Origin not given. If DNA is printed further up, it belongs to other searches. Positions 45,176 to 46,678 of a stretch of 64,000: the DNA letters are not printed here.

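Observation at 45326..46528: Stand-alone radical SAM-SPASM enzyme inside the phosphonate module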

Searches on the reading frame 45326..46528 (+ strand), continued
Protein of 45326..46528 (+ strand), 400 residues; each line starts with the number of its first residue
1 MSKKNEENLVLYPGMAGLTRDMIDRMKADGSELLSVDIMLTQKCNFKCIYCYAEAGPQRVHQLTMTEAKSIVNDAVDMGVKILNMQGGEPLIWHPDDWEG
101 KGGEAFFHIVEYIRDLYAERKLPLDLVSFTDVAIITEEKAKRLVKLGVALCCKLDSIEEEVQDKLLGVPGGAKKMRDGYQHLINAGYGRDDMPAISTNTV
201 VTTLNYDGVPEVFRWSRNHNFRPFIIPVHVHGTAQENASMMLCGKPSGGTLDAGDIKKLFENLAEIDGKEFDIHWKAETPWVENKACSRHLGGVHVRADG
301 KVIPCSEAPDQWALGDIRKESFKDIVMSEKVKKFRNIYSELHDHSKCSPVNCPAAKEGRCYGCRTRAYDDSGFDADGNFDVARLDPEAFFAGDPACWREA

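Call 41: search_protein_families(library=ncbifam, proteins=[P0084, P0085, P0086, P0087, P0088, P0089, P0090, P0093, P0095, P0096], max_evalue=1e-15)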
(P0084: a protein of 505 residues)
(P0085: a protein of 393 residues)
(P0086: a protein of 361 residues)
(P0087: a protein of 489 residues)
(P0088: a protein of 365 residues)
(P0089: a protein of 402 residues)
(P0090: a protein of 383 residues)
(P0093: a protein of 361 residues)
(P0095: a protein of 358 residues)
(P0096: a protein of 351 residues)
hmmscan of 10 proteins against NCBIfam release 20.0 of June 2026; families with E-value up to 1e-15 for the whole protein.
P0084 (505 aa): 0 families

P0085 (393 aa): 15 families
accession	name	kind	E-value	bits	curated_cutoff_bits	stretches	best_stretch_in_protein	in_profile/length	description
NF050035.1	rSAM_WgK_link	exception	2e-26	92.9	650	1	37-184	10-153/367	radical SAM/SPASM peptide maturase WgkB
TIGR04545.1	rSAM_ahbD_hemeb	equivalog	3.9e-25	89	500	1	38-207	2-167/339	heme b synthase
TIGR04055.1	rSAM_NirJ2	equivalog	6.8e-25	88.3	500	1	40-344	4-308/326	putative heme d1 biosynthesis radical SAM protein NirJ2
NF045574.1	sacti_mat_StsB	exception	7.3e-24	84.4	625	1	38-195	98-249/466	StsB family radical SAM/SPASM domain sactipeptide maturase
TIGR02666.1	moaA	equivalog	6.8e-22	77.9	284.05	1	33-205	7-183/336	GTP 3',8-cyclase MoaA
NF038283.1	viperin_w_prok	equivalog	1.1e-21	77.3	180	1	38-193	4-168/281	viperin family antiviral radical SAM protein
TIGR02668.1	moaA_archaeal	equivalog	1.1e-20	73.8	325.25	1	32-201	6-172/303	GTP 3',8-cyclase MoaA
TIGR04053.2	TIGR04053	equivalog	5.4e-20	72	395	0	41-240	13-210/366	TIGR04053 family radical SAM/SPASM domain-containing protein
TIGR04051.1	rSAM_NirJ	equivalog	9.5e-20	70.9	515.45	1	42-204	8-165/354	heme d1 biosynthesis radical SAM protein NirJ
TIGR04317.1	W_rSAM_matur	equivalog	1.2e-18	67.4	380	1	37-347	5-340/349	tungsten cofactor oxidoreductase radical SAM maturase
NF001199.0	PRK00164.2-1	equivalog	1.7e-18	66.8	231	1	32-199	8-172/308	GTP 3',8-cyclase MoaA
TIGR04546.1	rSAM_ahbC_deAc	equivalog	1.1e-17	63.9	650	1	40-198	43-196/390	12,18-didecarboxysiroheme deacetylase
TIGR03962.1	mycofact_rSAM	equivalog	2.5e-17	63.1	265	1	40-244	16-216/339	mycofactocin radical SAM maturase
TIGR04250.1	SCM_rSAM_ScmE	equivalog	1.1e-16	60.7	400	1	37-247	4-213/358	SynChlorMet cassette radical SAM/SPASM protein ScmE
TIGR04347.1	pseudo_SAM_Halo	equivalog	3e-16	59.7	525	0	37-211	39-208/390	TIGR04347 family pseudo-SAM/SPASM protein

P0086 (361 aa): 24 families
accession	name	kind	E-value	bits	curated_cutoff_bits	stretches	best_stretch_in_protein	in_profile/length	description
TIGR04545.1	rSAM_ahbD_hemeb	equivalog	3.5e-45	154.9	500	2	41-238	2-198/339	heme b synthase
TIGR04053.2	TIGR04053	equivalog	9.1e-40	137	395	1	43-245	12-214/366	TIGR04053 family radical SAM/SPASM domain-containing protein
TIGR04054.1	rSAM_NirJ1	equivalog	5.2e-37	127.4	650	1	40-209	37-203/387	putative heme d1 biosynthesis radical SAM protein NirJ1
TIGR04055.1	rSAM_NirJ2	equivalog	8.8e-36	124.1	500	1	42-223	3-182/326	putative heme d1 biosynthesis radical SAM protein NirJ2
TIGR02109.1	PQQ_syn_pqqE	equivalog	3.5e-35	121.6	381.35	1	43-359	11-335/358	pyrroloquinoline quinone biosynthesis protein PqqE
TIGR04347.1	pseudo_SAM_Halo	equivalog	1.3e-34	120.1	525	1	37-211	36-207/390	TIGR04347 family pseudo-SAM/SPASM protein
TIGR04051.1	rSAM_NirJ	equivalog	1.6e-34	119.5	515.45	1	43-223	6-184/354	heme d1 biosynthesis radical SAM protein NirJ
TIGR04546.1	rSAM_ahbC_deAc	equivalog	4.3e-34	117.9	650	1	42-209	42-206/390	12,18-didecarboxysiroheme deacetylase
NF045574.1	sacti_mat_StsB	exception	7.6e-34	117.3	625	1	31-337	88-396/466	StsB family radical SAM/SPASM domain sactipeptide maturase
TIGR04103.1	rSAM_nif11_3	equivalog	2.1e-33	115.6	725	1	43-357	9-345/412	nif11-class peptide radical SAM maturase 3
NF050035.1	rSAM_WgK_link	exception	7.3e-32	110.7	650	1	41-247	11-216/367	radical SAM/SPASM peptide maturase WgkB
TIGR03962.1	mycofact_rSAM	equivalog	5.3e-30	104.7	265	1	41-355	14-332/339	mycofactocin radical SAM maturase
TIGR04251.1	SCM_rSAM_ScmF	equivalog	4.5e-29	102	400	1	39-197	4-163/353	SynChlorMet cassette radical SAM/SPASM protein ScmF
TIGR04303.1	GeoRSP_rSAM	equivalog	4.4e-28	98.8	400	1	41-209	7-170/325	GeoRSP system radical SAM/SPASM protein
TIGR04317.1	W_rSAM_matur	equivalog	1e-26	93.9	380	1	43-342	8-328/349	tungsten cofactor oxidoreductase radical SAM maturase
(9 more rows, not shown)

P0087 (489 aa): 0 families

P0088 (365 aa): 23 families
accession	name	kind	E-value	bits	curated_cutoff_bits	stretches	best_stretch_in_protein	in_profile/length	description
TIGR04545.1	rSAM_ahbD_hemeb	equivalog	5.1e-44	151.1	500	2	33-225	4-194/339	heme b synthase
TIGR04055.1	rSAM_NirJ2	equivalog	3.2e-42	145.2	500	1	35-345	6-325/326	putative heme d1 biosynthesis radical SAM protein NirJ2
TIGR04053.2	TIGR04053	equivalog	3.8e-34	118.5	395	1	263-344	284-364/366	TIGR04053 family radical SAM/SPASM domain-containing protein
TIGR04054.1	rSAM_NirJ1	equivalog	7.2e-34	117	650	1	33-199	40-202/387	putative heme d1 biosynthesis radical SAM protein NirJ1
TIGR03962.1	mycofact_rSAM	equivalog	1.5e-33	116.4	265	1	30-345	13-334/339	mycofactocin radical SAM maturase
NF050035.1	rSAM_WgK_link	exception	1.2e-29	103.4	650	1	30-163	10-145/367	radical SAM/SPASM peptide maturase WgkB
TIGR04051.1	rSAM_NirJ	equivalog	1.1e-27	97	515.45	1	34-207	7-177/354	heme d1 biosynthesis radical SAM protein NirJ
TIGR04347.1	pseudo_SAM_Halo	equivalog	4.1e-27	95.4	525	1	34-168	43-178/390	TIGR04347 family pseudo-SAM/SPASM protein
TIGR04317.1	W_rSAM_matur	equivalog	1.3e-26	93.6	380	1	31-273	6-255/349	tungsten cofactor oxidoreductase radical SAM maturase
TIGR02109.1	PQQ_syn_pqqE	equivalog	4.3e-26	91.7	381.35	1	29-355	7-343/358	pyrroloquinoline quinone biosynthesis protein PqqE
TIGR04303.1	GeoRSP_rSAM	equivalog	9.4e-26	91.1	400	1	32-343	8-325/325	GeoRSP system radical SAM/SPASM protein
TIGR04103.1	rSAM_nif11_3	equivalog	1.9e-25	89.3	725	1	34-235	10-207/412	nif11-class peptide radical SAM maturase 3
TIGR04546.1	rSAM_ahbC_deAc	equivalog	2.3e-25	89.2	650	1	34-199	44-205/390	12,18-didecarboxysiroheme deacetylase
NF045574.1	sacti_mat_StsB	exception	3e-25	89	625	1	14-190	81-252/466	StsB family radical SAM/SPASM domain sactipeptide maturase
TIGR02666.1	moaA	equivalog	3.9e-25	88.5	284.05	1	30-222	11-209/336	GTP 3',8-cyclase MoaA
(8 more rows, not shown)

P0089 (402 aa): 0 families

P0090 (383 aa): 0 families

P0093 (361 aa): 19 families
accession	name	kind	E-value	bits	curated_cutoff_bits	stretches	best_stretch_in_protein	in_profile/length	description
TIGR04545.1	rSAM_ahbD_hemeb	equivalog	1.8e-43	149.3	500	2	45-244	3-199/339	heme b synthase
TIGR04055.1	rSAM_NirJ2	equivalog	2.8e-41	142.1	500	2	47-245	5-199/326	putative heme d1 biosynthesis radical SAM protein NirJ2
TIGR04053.2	TIGR04053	equivalog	1.3e-33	116.8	395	1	46-250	12-214/366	TIGR04053 family radical SAM/SPASM domain-containing protein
NF050035.1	rSAM_WgK_link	exception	2.1e-30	106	650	1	44-177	11-145/367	radical SAM/SPASM peptide maturase WgkB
TIGR04303.1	GeoRSP_rSAM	equivalog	4.5e-30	105.3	400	1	42-357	5-325/325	GeoRSP system radical SAM/SPASM protein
TIGR04546.1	rSAM_ahbC_deAc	equivalog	1e-28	100.2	650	1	47-213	44-208/390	12,18-didecarboxysiroheme deacetylase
TIGR04054.1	rSAM_NirJ1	equivalog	4.4e-28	98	650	1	45-244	39-234/387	putative heme d1 biosynthesis radical SAM protein NirJ1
TIGR04347.1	pseudo_SAM_Halo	equivalog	6.8e-26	91.4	525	1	47-245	43-237/390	TIGR04347 family pseudo-SAM/SPASM protein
TIGR04051.1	rSAM_NirJ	equivalog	3.7e-25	88.6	515.45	1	48-241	8-197/354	heme d1 biosynthesis radical SAM protein NirJ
TIGR03962.1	mycofact_rSAM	equivalog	4.1e-24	85.4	265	1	44-355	14-330/339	mycofactocin radical SAM maturase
NF045574.1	sacti_mat_StsB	exception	1.4e-23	83.5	625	1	37-203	91-251/466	StsB family radical SAM/SPASM domain sactipeptide maturase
TIGR04317.1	W_rSAM_matur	equivalog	4.9e-22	78.5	380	1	44-351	6-335/349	tungsten cofactor oxidoreductase radical SAM maturase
TIGR02109.1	PQQ_syn_pqqE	equivalog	1.6e-21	76.7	381.35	0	43-205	8-166/358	pyrroloquinoline quinone biosynthesis protein PqqE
TIGR04251.1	SCM_rSAM_ScmF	equivalog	2.3e-19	70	400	0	44-180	6-146/353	SynChlorMet cassette radical SAM/SPASM protein ScmF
TIGR02668.1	moaA_archaeal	equivalog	9e-19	67.6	325.25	1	43-240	11-207/303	GTP 3',8-cyclase MoaA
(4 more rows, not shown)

P0095 (358 aa): 16 families
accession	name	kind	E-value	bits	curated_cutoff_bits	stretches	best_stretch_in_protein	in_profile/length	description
TIGR04545.1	rSAM_ahbD_hemeb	equivalog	5.3e-34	118.2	500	1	263-343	257-336/339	heme b synthase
TIGR04055.1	rSAM_NirJ2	equivalog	3.3e-33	115.6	500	1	36-228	8-197/326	putative heme d1 biosynthesis radical SAM protein NirJ2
TIGR04303.1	GeoRSP_rSAM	equivalog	2.7e-30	106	400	1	28-343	5-325/325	GeoRSP system radical SAM/SPASM protein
TIGR04053.2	TIGR04053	equivalog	5.2e-28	98.3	395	0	262-343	283-363/366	TIGR04053 family radical SAM/SPASM domain-containing protein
TIGR04317.1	W_rSAM_matur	equivalog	4.9e-22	78.5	380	1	29-273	5-255/349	tungsten cofactor oxidoreductase radical SAM maturase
TIGR04051.1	rSAM_NirJ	equivalog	8.7e-22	77.6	515.45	0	33-215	7-185/354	heme d1 biosynthesis radical SAM protein NirJ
TIGR03962.1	mycofact_rSAM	equivalog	4.2e-21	75.5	265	1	28-346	12-335/339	mycofactocin radical SAM maturase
TIGR04054.1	rSAM_NirJ1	equivalog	4.9e-21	74.8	650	0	34-130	42-138/387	putative heme d1 biosynthesis radical SAM protein NirJ1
NF050035.1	rSAM_WgK_link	exception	6e-20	71.5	650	0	28-249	9-227/367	radical SAM/SPASM peptide maturase WgkB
TIGR02109.1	PQQ_syn_pqqE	equivalog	8.6e-20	71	381.35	0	28-194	7-169/358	pyrroloquinoline quinone biosynthesis protein PqqE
TIGR04250.1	SCM_rSAM_ScmE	equivalog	8.4e-19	67.7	400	0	30-147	5-124/358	SynChlorMet cassette radical SAM/SPASM protein ScmE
TIGR04546.1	rSAM_ahbC_deAc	equivalog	1.7e-18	66.6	650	0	33-213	44-220/390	12,18-didecarboxysiroheme deacetylase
NF045574.1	sacti_mat_StsB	exception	4.9e-18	65.2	625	0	27-114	95-181/466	StsB family radical SAM/SPASM domain sactipeptide maturase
TIGR04340.1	rSAM_ACGX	hypoth_equivalog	7.6e-18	64.8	400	0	254-344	252-339/341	radical SAM/SPASM domain protein, ACGX system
TIGR02666.1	moaA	equivalog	2.3e-16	59.7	284.05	1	29-207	11-194/336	GTP 3',8-cyclase MoaA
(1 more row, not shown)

P0096 (351 aa): 18 families
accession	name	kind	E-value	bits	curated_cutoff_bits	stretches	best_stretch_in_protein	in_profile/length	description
TIGR04545.1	rSAM_ahbD_hemeb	equivalog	8.9e-37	127.3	500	2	262-345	253-336/339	heme b synthase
TIGR04053.2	TIGR04053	equivalog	1.2e-33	116.9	395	1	266-345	284-363/366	TIGR04053 family radical SAM/SPASM domain-containing protein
TIGR04055.1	rSAM_NirJ2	equivalog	4e-32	112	500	1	37-194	7-157/326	putative heme d1 biosynthesis radical SAM protein NirJ2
TIGR04051.1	rSAM_NirJ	equivalog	5.7e-32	111.1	515.45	1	35-234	7-205/354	heme d1 biosynthesis radical SAM protein NirJ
TIGR04303.1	GeoRSP_rSAM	equivalog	1.7e-29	103.5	400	1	32-202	7-168/325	GeoRSP system radical SAM/SPASM protein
TIGR04546.1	rSAM_ahbC_deAc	equivalog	6.2e-29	101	650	1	35-203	44-205/390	12,18-didecarboxysiroheme deacetylase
TIGR04347.1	pseudo_SAM_Halo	equivalog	6.5e-28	98.1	525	1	35-195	43-196/390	TIGR04347 family pseudo-SAM/SPASM protein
NF045574.1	sacti_mat_StsB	exception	2.8e-27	95.7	625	1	27-168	93-232/466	StsB family radical SAM/SPASM domain sactipeptide maturase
NF050035.1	rSAM_WgK_link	exception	2.3e-26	92.7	650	0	30-166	9-145/367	radical SAM/SPASM peptide maturase WgkB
TIGR04054.1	rSAM_NirJ1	equivalog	3.6e-26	91.7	650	1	35-203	41-202/387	putative heme d1 biosynthesis radical SAM protein NirJ1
TIGR02109.1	PQQ_syn_pqqE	equivalog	5.4e-24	84.8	381.35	1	32-346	9-332/358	pyrroloquinoline quinone biosynthesis protein PqqE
TIGR03962.1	mycofact_rSAM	equivalog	6.1e-23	81.5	265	1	31-349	13-336/339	mycofactocin radical SAM maturase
TIGR04317.1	W_rSAM_matur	equivalog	3e-20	72.6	380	0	31-200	5-173/349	tungsten cofactor oxidoreductase radical SAM maturase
TIGR02668.1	moaA_archaeal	equivalog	8.1e-18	64.4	325.25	1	32-200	12-175/303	GTP 3',8-cyclase MoaA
TIGR04340.1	rSAM_ACGX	hypoth_equivalog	9.5e-18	64.5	400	0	266-345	261-338/341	radical SAM/SPASM domain protein, ACGX system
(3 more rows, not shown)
